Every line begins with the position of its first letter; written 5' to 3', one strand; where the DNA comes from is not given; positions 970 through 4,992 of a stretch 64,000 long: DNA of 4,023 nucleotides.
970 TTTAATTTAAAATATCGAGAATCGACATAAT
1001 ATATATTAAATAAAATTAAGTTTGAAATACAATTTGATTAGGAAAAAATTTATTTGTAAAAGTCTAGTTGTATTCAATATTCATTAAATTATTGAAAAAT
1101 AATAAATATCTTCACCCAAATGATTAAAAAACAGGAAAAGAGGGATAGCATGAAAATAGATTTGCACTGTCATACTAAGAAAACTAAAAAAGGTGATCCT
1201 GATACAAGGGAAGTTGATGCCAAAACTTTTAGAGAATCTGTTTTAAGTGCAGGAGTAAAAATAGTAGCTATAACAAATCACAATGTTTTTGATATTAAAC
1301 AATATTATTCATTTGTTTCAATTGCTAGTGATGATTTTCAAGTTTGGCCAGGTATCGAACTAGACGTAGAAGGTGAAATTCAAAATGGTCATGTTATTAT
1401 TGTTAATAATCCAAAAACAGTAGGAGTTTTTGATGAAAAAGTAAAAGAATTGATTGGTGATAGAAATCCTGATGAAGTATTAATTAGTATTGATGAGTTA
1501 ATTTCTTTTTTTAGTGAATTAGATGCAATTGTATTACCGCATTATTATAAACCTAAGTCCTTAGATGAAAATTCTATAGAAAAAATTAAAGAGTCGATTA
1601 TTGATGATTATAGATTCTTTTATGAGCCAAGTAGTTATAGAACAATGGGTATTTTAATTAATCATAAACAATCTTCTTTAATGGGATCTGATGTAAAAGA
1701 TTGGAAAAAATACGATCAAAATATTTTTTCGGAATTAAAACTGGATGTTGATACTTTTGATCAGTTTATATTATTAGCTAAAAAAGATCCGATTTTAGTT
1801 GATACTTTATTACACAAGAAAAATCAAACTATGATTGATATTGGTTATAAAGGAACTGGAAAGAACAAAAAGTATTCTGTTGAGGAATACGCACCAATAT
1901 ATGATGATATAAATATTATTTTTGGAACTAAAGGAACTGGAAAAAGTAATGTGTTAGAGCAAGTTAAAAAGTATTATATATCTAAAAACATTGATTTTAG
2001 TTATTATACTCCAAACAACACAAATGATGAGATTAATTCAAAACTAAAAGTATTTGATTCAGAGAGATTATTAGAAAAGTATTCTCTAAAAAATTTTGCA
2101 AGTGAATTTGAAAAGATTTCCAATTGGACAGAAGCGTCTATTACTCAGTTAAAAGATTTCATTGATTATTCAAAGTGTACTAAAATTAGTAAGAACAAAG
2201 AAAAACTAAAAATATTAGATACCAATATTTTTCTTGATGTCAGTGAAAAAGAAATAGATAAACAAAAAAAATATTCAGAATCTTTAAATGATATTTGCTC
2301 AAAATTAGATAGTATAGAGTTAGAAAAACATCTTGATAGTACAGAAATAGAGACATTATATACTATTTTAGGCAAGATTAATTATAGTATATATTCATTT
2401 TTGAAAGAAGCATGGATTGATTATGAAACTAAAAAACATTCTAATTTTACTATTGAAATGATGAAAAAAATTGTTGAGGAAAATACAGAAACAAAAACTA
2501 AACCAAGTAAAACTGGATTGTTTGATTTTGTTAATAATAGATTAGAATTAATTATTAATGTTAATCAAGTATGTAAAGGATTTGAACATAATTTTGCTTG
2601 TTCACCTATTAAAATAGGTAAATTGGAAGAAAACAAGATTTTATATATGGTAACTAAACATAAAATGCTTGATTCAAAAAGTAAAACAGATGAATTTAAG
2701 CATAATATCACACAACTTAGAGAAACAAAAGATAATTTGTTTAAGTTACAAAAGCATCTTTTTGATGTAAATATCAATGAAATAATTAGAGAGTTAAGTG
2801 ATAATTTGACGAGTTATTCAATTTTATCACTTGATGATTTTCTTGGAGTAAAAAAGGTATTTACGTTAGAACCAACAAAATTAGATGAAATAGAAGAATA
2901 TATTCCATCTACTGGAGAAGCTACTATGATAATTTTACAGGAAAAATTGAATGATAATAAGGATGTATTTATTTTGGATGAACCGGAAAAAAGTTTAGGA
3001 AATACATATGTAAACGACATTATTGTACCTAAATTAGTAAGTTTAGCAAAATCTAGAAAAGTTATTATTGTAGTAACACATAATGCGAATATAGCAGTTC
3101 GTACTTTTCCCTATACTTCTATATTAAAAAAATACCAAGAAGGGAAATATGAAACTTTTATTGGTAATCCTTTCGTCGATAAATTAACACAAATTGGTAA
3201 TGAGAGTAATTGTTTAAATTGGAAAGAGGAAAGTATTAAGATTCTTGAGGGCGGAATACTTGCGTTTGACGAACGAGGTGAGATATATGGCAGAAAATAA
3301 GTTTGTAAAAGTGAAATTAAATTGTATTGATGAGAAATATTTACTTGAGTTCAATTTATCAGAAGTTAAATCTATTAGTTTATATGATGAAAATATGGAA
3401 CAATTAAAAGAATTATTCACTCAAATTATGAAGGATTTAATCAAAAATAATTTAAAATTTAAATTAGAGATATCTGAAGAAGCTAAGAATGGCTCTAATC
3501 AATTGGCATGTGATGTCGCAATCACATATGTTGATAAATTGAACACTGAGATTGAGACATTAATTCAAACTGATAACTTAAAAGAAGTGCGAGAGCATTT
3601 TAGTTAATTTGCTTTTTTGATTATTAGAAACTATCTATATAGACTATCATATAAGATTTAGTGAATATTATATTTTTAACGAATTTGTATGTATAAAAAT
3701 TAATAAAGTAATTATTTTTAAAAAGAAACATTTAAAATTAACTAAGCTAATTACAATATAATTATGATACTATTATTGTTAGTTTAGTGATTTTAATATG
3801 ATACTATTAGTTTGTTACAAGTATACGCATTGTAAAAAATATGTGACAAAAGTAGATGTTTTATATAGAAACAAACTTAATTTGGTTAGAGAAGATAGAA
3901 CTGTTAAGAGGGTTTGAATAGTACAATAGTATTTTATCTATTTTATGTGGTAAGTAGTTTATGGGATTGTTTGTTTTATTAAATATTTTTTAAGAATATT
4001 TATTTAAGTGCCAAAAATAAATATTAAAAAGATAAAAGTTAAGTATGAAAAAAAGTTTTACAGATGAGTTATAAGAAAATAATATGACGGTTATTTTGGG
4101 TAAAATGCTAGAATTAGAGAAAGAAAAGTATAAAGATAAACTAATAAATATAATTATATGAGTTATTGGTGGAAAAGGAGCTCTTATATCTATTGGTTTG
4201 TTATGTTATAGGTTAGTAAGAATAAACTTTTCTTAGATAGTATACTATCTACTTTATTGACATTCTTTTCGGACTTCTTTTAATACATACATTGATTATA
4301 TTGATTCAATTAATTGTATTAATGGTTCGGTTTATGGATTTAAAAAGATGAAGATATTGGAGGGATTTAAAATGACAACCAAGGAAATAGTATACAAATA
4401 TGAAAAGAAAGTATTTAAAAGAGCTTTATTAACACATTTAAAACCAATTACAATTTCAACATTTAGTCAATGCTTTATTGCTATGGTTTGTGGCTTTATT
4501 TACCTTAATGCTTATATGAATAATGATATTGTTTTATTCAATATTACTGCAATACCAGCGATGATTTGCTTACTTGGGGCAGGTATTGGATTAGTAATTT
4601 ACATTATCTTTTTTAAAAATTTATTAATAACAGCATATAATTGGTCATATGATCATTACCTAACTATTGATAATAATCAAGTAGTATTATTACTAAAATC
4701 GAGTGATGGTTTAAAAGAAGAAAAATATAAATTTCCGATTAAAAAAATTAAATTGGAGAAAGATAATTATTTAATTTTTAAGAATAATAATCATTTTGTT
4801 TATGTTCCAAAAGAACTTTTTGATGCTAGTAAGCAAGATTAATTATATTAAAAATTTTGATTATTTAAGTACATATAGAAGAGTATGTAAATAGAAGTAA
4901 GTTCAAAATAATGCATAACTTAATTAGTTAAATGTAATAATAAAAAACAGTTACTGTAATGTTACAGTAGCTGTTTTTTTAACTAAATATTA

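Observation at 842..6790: About 6-kb accessory island at the 3-prime end of guaA (defence candidate, long non-coding stretch, membrane protein, cat, GNAT-papain fusion) lacking any recombinase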

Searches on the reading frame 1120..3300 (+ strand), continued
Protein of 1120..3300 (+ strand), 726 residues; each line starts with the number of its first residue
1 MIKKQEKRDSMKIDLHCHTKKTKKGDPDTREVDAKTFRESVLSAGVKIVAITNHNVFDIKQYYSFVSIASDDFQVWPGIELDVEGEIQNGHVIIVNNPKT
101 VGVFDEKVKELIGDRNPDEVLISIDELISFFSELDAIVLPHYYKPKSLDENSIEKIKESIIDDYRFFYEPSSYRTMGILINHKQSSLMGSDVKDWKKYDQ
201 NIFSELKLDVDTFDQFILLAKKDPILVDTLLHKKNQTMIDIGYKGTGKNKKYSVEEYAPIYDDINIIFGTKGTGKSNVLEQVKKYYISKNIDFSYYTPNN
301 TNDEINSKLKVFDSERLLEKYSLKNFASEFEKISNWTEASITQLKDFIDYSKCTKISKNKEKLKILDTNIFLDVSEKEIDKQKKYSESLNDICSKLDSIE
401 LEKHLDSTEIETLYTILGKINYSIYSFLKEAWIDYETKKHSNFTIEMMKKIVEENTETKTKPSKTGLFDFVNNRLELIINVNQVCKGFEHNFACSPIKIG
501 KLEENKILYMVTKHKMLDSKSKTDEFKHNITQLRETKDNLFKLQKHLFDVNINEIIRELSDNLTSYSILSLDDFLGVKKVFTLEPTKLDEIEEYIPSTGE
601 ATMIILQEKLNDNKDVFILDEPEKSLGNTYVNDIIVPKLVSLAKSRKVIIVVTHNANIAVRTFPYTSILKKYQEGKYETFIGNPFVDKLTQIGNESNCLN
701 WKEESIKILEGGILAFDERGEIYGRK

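Call 74: search_protein_families(library=pfam, proteins=[L001:3139-3687:+, L001:3835-4611:-], max_evalue=0.01)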
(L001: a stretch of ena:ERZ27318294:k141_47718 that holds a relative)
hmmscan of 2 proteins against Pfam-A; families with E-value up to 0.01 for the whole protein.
L001:3139-3687:+ (182 aa): 1 family
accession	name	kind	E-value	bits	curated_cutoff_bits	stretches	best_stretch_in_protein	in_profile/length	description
PF20442.3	BrxL_N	-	1.1e-49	168.2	28.2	1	17-148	1-132/132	BREX system Lon protease-like protein BrxL N-terminal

L001:3835-4611:- (258 aa): 1 family
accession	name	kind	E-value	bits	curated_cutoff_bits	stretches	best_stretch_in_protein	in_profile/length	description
PF02371.22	Transposase_20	-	9.1e-20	71.3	21.3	1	98-177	3-81/87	Transposase IS116/IS110/IS902 family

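Call 75: predict_structure(alignment_id=A3)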
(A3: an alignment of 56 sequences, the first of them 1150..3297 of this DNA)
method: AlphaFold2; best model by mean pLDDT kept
length: 716 residues; sequences in the alignment: 56
mean_pLDDT: 89.7   pTM: 0.69
mean pLDDT of the five models: 89.7, 89.5, 89.3, 87.9, 86.0
residues with pLDDT >= 90: 466; 70-90: 227; 50-70: 14; < 50: 9
segments of 3 or more residues with pLDDT < 50: 708-716
pLDDT, mean of each block of 10 residues (from residue 1): 93 90 95 95 95 95 96 95 97 96 92 96 95 90 93 91 72 80 92 88 93 90 91 82 89 94 88 95 93 92 91 93 91 87 76 83 85 94 90 93 95 96 93 90 85 85 93 94 89 87 92 91 95 93 92 94 95 84 90 93 95 88 89 93 88 90 87 90 91 85 55 34
secondary structure, 60 per line:
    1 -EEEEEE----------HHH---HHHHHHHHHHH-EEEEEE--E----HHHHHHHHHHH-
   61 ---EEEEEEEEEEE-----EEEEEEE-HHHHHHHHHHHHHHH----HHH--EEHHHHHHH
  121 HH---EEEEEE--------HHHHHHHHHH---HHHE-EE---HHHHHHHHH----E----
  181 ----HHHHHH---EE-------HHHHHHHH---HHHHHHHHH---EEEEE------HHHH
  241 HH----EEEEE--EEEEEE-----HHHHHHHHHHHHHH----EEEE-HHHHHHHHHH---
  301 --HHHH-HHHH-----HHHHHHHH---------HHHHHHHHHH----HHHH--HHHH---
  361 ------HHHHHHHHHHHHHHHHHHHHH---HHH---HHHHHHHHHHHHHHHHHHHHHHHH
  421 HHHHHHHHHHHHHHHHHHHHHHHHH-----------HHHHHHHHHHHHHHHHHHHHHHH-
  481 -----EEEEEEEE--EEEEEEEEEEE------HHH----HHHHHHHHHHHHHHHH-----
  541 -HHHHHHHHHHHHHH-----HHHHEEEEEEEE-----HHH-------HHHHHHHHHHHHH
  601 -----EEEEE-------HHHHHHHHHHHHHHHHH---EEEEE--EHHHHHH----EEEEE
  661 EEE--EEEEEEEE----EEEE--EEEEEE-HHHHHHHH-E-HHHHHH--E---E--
elements in order (helices of 4 or more, strands of 3 or more residues): E2-7 H24-34 E36-41 H49-59 E64-74 E80-86 H88-102 H114-122 E126-131 H140-149 H163-171 H185-190 H203-210 H214-222 E226-230 H237-242 E247-251 E254-259 H265-278 E283-286 H288-297 H303-306 H308-311 H317-324 H334-343 H348-351 H354-357 H367-387 H397-445 H457-479 E486-493 E496-506 H520-535 H542-555 H561-564 E565-572 H588-600 E606-610 H618-634 E638-642 H646-651 E656-663 E666-673 E678-681 E684-689 H691-698 H702-707

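Call 77: fold_search(model_id=the predicted structure, library=pdb)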
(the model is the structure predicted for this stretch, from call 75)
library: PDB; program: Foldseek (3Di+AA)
matches with E <= 10: 1156; with E <= 0.001: 31
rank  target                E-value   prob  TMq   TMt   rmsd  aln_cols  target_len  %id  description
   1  4ad8                  2.8e-06  1.00  0.21  0.30  25.4       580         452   11  Crystal structure of a deletion mutant of Deinococcus radiodurans RecN (released 2012-12-12)
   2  3e0f                  7.9e-06  1.00  0.22  0.48   6.1       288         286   12  Crystal structure of a putative metal-dependent phosphoesterase (bad_1165) from bifidobacterium adolescentis atcc 15703  (released 2008-09-02)
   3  7ug9                  1.0e-05  1.00  0.21  0.66   3.6       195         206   16  Crystal structure of RNase AM PHP domain (released 2022-08-31)
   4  3o0f                  1.4e-05  1.00  0.20  0.46   8.9       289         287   13  Crystal structure of a putative metal-dependent phosphoesterase (BAD_1165) from bifidobacterium adolescentis atcc 15703  (released 2010-08-25)
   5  9qxu_B                2.5e-05  0.85  0.14  0.13  44.3       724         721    9  JetABC DNA loaded state monomer (open) (released 2025-10-01)
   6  7q2x_A                2.6e-05  1.00  0.18  0.28  26.5       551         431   13  Cryo-EM structure of clamped S.cerevisiae condensin-DNA complex (Form I) (released 2022-03-23)
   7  9qxx_B                3.3e-05  0.89  0.15  0.14  44.7       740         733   10  JetABC DNA loaded state dimer (released 2025-10-01)
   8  9etk                  4.3e-05  1.00  0.20  0.47   6.2       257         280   13  Crystal structure of Vibrio cholerae RNase AM (released 2024-09-11)
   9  6wge_A                4.8e-05  1.00  0.17  0.28  29.8       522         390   12  Cryo-EM structure of human Cohesin-NIPBL-DNA complex without STAG1 (released 2020-05-20)
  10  4aby_B                5.1e-05  1.00  0.14  0.25  12.1       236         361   16  Crystal structure of Deinococcus radiodurans RecN head domain (released 2012-12-12)
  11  9n69_A                5.4e-05  0.97  0.17  0.22  28.7       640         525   11  Structure of the retron IA complex with HNH nuclease in the "down" orientation (released 2025-04-23)
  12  8dk2_D                7.9e-05  0.82  0.16  0.16  49.9       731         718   10  CryoEM structure of Pseudomonas aeruginosa PA14 JetABC in an unclamped state trapped in ATP dependent dimeric form (released 2022-10-05)
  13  4aby_C                8.8e-05  1.00  0.14  0.26  12.5       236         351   15  Crystal structure of Deinococcus radiodurans RecN head domain (released 2012-12-12)
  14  9n69_C                9.8e-05  0.96  0.16  0.24  28.3       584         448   12  Structure of the retron IA complex with HNH nuclease in the "down" orientation (released 2025-04-23)
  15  4aby_A                1.0e-04  1.00  0.14  0.25  12.1       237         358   16  Crystal structure of Deinococcus radiodurans RecN head domain (released 2012-12-12)
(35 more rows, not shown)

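Call 86: find_related_loci(query=A3, collection=viral_contigs, flank=6000)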
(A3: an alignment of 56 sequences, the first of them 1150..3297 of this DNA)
Query A3 (716 aa) in viral_contigs; peptide patterns used: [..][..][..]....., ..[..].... (x = any residue, [..] = any of these).
64 stretches matched a pattern; 4 encode a relative of the query (tblastn E <= 1e-3); 4 distinct loci.
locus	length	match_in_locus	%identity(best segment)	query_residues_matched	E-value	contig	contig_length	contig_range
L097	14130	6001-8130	31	1-713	5e-128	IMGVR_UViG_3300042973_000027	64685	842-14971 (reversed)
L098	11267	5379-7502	34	1-714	2e-112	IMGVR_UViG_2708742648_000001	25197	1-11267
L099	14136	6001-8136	32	1-714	3e-116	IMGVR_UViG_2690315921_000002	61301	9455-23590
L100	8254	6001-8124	31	1-716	3e-93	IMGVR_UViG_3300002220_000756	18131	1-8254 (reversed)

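Call 88: search_protein_families(library=padloc, proteins=[L003:12138-12461:+, L006:6088-6408:+, L097:8145-8471:+], max_evalue=10)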
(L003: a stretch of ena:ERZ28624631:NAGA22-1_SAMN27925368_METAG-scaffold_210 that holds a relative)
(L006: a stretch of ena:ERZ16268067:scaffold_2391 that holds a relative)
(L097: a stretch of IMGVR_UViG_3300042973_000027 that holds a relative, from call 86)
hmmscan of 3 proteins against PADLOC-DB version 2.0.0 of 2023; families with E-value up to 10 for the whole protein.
L003:12138-12461:+ (108 aa): 0 families

L006:6088-6408:+ (107 aa): 0 families

L097:8145-8471:+ (109 aa): 1 family
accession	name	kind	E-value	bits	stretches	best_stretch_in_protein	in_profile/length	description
PDLC01590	Cmr5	-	0.033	12.6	1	42-91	70-119/130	CAS-III-B; effector_SS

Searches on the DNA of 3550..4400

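Call 32: search_rna_families(source=window, start=3550, end=4400, threshold=evalue, max_evalue=1)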
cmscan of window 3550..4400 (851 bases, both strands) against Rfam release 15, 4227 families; matches with E-value up to 1: 0.
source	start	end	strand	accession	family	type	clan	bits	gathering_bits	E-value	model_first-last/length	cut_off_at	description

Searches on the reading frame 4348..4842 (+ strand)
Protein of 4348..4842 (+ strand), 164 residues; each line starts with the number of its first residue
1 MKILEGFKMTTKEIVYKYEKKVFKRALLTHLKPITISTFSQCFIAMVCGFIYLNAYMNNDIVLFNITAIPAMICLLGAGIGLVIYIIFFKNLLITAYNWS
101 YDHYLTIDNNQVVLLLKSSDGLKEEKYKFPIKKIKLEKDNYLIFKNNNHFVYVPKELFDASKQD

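Call 3: search_protein_families(library=pfam, proteins=[window:4348-4842:+], max_evalue=0.01)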
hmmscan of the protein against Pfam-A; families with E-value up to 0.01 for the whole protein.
window:4348-4842:+ (164 aa): 1 family
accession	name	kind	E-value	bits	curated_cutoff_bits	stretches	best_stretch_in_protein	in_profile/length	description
PF14317.12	YcxB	-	0.0081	16.3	23.3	0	131-161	22-52/61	YcxB-like protein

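Call 4: search_protein_families(library=padloc, proteins=[window:4348-4842:+], max_evalue=0.01)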
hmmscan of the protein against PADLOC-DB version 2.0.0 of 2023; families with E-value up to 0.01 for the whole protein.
window:4348-4842:+ (164 aa): 0 families

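Call 39: search_protein_families(library=ncbifam, proteins=[window:4348-4842:+], max_evalue=1)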
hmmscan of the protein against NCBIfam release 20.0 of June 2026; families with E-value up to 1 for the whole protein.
window:4348-4842:+ (164 aa): 0 families

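Call 40: search_protein_families(library=pfam, proteins=[window:4348-4842:+], max_evalue=10)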
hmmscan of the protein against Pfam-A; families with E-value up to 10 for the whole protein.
window:4348-4842:+ (164 aa): 2 families
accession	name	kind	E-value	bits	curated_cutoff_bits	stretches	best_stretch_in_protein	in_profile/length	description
PF14317.12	YcxB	-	0.0081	16.3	23.3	1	131-161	22-52/61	YcxB-like protein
PF11026.13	DUF2721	-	0.13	12.6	28.3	1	24-80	58-114/129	Protein of unknown function (DUF2721)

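Call 62: search_protein_representatives(protein=window:4348-4842:+)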
Query: 164 residues. Proteins with E-value up to 0.001 (for the whole library): 14; up to 1e-10: 6; up to 1e-30: 1. The best 14 are listed.
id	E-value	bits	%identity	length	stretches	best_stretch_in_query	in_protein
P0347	1.8e-97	340.0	100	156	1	9-164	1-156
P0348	2.4e-23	99.1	42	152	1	14-157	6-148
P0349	1.5e-22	96.6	41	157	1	11-161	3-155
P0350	7.6e-17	78.0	67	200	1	100-162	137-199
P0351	3.1e-11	59.8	38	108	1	10-116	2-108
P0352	8.4e-11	58.4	54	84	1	11-64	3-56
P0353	3.4e-09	53.1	61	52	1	86-134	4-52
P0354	6.9e-09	52.1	31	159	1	15-160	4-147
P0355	4.6e-07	46.2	34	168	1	16-164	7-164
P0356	7.1e-07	45.6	53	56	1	113-159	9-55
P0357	1.1e-05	41.7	44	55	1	73-120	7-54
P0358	2.7e-05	40.5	31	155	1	40-159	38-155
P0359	1.1e-04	38.4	36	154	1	68-156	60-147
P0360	6.6e-04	36.0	29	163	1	63-158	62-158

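Call 85: find_related_loci(query=window:4372-4839:+, collection=viral_contigs, flank=6000)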
Query window:4372-4839:+ (156 aa) in viral_contigs; peptide patterns used: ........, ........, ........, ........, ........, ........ (x = any residue, [..] = any of these).
18 stretches matched a pattern, but none encodes a relative of the query by tblastn (E <= 1e-3).

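Call 88: search_protein_families(library=padloc, proteins=[window:4372-4839:+], max_evalue=10)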
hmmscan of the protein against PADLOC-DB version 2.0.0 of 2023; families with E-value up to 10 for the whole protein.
window:4372-4839:+ (156 aa): 0 families
